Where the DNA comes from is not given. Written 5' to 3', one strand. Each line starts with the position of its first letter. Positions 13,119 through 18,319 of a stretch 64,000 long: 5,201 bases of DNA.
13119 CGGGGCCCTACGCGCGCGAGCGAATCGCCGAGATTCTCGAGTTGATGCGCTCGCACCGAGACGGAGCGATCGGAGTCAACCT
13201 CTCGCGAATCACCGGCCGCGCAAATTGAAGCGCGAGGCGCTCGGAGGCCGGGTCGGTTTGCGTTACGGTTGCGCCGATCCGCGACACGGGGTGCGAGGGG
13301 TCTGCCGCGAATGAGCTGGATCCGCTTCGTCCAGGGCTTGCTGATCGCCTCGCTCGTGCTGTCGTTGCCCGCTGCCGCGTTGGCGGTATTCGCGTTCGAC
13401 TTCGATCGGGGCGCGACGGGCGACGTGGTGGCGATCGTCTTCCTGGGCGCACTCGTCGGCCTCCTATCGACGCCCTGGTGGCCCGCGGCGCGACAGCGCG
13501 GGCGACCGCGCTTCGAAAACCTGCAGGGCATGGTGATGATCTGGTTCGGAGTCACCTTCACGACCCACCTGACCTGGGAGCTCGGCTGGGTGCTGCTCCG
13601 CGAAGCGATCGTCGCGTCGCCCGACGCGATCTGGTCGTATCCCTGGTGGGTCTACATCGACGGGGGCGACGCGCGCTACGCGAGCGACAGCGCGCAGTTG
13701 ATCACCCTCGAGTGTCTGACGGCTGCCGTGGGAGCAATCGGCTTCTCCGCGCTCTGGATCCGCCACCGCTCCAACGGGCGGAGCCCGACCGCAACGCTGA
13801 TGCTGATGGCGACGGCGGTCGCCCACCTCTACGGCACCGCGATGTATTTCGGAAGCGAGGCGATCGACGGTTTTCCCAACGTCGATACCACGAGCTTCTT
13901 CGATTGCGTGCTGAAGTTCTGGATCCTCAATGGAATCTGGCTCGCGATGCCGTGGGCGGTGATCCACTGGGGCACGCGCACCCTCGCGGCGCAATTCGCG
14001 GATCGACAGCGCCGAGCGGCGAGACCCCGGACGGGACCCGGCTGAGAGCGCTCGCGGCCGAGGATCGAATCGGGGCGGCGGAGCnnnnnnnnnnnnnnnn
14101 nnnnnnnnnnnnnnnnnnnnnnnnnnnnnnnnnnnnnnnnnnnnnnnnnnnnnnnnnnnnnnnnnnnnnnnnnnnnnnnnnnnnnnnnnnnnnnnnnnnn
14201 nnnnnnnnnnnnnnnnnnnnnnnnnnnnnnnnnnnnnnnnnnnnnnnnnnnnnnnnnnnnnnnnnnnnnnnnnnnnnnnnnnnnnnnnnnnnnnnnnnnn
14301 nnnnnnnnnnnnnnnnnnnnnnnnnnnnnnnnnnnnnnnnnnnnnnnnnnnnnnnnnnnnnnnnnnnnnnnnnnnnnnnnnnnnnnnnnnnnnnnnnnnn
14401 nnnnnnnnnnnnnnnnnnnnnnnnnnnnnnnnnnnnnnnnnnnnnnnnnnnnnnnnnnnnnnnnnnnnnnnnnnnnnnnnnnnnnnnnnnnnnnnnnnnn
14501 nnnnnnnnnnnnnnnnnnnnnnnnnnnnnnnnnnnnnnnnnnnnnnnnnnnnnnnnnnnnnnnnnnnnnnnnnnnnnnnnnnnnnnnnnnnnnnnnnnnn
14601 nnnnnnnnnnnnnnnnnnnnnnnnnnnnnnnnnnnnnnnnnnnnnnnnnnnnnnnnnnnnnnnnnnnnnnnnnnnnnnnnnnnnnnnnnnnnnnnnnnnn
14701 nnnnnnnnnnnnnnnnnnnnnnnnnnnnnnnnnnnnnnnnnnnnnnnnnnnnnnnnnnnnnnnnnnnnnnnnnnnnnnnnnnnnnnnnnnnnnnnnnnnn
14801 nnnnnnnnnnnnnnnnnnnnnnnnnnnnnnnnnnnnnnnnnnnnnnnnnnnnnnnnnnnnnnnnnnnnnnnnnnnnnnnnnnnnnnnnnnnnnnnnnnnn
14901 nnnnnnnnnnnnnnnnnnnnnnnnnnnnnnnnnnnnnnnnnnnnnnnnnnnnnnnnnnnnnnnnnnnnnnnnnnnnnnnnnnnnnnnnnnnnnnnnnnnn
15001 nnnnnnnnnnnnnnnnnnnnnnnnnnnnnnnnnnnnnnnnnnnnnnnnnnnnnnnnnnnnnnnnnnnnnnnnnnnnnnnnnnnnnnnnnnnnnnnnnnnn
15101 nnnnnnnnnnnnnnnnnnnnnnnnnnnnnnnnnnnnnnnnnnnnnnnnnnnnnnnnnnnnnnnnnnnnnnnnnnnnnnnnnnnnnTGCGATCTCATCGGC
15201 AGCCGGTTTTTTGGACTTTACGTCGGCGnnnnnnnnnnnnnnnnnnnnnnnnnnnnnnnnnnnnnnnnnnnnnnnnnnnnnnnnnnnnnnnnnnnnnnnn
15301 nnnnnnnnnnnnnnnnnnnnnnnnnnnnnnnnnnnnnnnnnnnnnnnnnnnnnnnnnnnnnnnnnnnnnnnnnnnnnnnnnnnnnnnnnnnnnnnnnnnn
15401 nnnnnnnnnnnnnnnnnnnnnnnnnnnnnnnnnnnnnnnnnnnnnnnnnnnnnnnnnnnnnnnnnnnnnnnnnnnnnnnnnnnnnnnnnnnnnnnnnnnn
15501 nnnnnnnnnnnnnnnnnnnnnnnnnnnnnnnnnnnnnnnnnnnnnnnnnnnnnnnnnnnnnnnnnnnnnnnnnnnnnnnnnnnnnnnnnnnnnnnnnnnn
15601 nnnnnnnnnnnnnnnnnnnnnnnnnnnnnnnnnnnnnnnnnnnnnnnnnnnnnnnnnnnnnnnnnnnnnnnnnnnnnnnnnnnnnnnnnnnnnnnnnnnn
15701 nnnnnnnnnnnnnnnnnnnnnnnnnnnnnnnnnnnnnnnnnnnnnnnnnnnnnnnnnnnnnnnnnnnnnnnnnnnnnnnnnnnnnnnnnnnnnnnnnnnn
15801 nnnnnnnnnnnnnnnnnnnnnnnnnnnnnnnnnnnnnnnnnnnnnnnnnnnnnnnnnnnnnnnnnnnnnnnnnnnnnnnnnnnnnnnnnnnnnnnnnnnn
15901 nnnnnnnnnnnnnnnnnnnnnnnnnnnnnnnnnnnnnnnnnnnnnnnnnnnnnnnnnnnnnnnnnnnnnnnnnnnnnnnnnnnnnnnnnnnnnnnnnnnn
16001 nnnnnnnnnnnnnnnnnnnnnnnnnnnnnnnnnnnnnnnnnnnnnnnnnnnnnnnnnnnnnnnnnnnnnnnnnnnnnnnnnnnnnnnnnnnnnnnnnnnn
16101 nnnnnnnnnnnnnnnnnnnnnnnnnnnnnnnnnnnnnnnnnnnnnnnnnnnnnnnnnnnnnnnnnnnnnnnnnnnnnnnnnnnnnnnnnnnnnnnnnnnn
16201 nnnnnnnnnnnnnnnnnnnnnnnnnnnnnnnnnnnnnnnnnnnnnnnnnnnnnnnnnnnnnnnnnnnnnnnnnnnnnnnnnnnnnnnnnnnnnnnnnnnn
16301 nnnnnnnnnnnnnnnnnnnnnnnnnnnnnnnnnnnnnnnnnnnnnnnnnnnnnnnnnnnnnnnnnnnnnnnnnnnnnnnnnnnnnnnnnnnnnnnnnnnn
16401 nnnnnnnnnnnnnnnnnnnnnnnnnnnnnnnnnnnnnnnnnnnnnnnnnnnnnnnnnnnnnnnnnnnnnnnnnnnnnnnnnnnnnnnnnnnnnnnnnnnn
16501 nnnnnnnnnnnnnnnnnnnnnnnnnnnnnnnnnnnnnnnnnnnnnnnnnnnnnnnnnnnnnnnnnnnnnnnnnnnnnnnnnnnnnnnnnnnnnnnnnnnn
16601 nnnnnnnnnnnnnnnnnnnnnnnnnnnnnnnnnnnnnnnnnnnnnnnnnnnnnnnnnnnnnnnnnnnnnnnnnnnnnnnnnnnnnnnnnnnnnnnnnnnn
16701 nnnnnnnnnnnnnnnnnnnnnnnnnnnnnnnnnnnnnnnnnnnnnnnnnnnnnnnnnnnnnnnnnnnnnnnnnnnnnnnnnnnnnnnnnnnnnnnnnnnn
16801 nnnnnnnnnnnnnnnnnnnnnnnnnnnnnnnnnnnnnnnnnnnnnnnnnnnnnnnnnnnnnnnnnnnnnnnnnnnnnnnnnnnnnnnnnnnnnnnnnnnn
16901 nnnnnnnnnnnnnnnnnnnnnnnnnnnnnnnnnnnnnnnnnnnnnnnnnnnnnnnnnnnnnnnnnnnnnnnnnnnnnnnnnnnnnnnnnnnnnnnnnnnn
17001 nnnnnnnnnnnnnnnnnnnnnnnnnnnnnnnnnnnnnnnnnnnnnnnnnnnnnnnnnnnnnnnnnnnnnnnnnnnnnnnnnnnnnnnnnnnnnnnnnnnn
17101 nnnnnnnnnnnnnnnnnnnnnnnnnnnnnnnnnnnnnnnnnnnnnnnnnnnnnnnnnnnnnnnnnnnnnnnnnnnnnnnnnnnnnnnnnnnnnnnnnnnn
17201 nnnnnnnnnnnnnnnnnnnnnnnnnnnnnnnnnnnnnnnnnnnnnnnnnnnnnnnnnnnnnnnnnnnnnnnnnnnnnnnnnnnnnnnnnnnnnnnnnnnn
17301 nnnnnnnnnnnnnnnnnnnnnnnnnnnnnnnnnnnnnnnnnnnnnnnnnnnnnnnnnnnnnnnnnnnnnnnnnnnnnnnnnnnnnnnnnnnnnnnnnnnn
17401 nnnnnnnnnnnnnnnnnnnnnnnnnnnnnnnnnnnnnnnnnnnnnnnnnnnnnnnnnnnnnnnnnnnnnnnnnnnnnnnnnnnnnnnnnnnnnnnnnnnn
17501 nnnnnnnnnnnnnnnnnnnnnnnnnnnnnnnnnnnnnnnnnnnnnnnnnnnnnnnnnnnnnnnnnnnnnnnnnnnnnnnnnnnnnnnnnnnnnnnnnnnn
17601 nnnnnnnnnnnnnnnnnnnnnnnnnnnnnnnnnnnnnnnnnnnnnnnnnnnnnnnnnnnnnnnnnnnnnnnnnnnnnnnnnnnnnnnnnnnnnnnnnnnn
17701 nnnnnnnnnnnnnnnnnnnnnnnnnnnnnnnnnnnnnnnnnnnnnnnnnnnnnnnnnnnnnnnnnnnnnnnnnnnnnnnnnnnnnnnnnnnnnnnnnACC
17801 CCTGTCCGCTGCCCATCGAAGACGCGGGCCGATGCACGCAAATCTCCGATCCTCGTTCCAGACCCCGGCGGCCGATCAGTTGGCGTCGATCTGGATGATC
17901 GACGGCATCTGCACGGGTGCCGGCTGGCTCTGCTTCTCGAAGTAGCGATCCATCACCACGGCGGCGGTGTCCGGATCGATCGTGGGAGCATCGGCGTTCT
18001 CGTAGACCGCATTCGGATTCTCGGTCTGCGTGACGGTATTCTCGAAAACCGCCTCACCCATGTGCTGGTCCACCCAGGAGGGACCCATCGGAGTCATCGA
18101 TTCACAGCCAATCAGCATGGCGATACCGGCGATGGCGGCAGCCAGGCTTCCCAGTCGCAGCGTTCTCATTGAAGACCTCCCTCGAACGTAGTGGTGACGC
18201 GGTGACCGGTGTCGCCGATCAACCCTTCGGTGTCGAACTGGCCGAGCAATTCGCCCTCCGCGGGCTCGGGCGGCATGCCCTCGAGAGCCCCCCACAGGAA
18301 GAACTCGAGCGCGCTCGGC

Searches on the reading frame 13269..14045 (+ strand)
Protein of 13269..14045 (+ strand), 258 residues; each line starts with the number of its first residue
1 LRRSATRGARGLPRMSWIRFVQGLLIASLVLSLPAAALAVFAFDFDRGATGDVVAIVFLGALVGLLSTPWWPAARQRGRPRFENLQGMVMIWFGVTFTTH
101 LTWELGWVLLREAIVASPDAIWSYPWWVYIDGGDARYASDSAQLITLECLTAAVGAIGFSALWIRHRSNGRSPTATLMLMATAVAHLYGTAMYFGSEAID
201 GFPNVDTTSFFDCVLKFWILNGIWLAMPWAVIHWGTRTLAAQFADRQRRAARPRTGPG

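Call 9: search_protein_families(library=pfam, proteins=[window:13269-14045:+], max_evalue=0.01)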
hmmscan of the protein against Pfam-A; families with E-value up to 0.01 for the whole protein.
window:13269-14045:+ (258 aa): 1 family
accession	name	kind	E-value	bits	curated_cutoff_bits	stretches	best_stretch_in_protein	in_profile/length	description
PF05241.17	EBP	-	3.2e-06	27.9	25.7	1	144-231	23-109/113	EXPERA (EXPanded EBP superfamily)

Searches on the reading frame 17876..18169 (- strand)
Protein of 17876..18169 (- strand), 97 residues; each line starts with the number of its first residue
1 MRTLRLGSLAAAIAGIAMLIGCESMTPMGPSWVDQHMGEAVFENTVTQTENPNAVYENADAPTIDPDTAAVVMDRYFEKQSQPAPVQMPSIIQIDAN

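Call 58: search_protein_families(library=pfam, proteins=[window:17876-18169:-], max_evalue=1)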
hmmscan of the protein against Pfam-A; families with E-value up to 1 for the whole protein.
window:17876-18169:- (97 aa): 1 family
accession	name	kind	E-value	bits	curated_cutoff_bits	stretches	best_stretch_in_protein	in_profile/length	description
PF19544.4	DUF6068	-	0.19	10.9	25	1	9-40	8-39/392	Family of unknown function (DUF6068)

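Call 69: search_protein_families(library=ncbifam, proteins=[window:17876-18169:-], max_evalue=0.1)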
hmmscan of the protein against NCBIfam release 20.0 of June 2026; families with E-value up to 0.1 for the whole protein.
window:17876-18169:- (97 aa): 0 families
